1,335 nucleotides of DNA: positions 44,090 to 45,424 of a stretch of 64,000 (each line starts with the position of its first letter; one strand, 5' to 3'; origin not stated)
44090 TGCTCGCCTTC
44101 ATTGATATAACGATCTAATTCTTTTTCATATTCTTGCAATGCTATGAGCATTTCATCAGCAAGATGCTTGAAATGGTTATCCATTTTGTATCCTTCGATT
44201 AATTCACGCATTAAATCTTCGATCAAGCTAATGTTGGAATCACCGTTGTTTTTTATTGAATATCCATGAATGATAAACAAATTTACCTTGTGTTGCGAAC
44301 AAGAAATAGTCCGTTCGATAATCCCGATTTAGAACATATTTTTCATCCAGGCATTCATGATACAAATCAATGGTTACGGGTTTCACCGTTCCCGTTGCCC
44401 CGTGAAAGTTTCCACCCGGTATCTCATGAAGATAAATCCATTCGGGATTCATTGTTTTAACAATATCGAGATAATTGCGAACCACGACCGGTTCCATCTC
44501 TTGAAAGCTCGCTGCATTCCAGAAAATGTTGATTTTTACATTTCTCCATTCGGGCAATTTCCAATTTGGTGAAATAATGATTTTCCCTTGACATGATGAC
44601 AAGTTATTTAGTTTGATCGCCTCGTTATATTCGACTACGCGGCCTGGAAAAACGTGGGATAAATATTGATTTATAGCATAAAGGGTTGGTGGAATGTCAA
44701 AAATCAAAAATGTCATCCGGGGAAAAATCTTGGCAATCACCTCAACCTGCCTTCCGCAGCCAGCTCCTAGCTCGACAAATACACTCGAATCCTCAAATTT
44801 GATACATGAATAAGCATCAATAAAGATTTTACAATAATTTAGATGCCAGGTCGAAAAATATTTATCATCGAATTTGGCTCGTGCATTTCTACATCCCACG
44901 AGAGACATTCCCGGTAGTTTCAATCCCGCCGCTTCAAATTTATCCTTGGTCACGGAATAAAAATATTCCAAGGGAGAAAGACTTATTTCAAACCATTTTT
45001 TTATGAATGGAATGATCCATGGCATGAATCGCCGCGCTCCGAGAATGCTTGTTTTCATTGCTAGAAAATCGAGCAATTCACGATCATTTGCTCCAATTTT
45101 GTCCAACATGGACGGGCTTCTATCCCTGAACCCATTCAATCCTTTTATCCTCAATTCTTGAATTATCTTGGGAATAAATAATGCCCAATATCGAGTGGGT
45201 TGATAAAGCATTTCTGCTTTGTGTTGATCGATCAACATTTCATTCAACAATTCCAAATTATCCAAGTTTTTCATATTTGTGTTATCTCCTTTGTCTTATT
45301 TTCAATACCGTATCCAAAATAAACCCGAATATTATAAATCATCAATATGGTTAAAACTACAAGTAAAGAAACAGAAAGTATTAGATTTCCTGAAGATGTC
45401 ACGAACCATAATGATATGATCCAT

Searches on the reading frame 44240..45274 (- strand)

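Call 11: search_protein_families(library=pfam, proteins=[window:44240-45274:-], max_evalue=0.01)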
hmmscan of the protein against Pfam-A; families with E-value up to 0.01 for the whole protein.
window:44240-45274:- (344 aa): 1 family
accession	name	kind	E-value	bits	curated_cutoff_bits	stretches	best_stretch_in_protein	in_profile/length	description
PF00891.24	Methyltransf_2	-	2.7e-05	24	22.3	1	131-207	35-107/210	O-methyltransferase domain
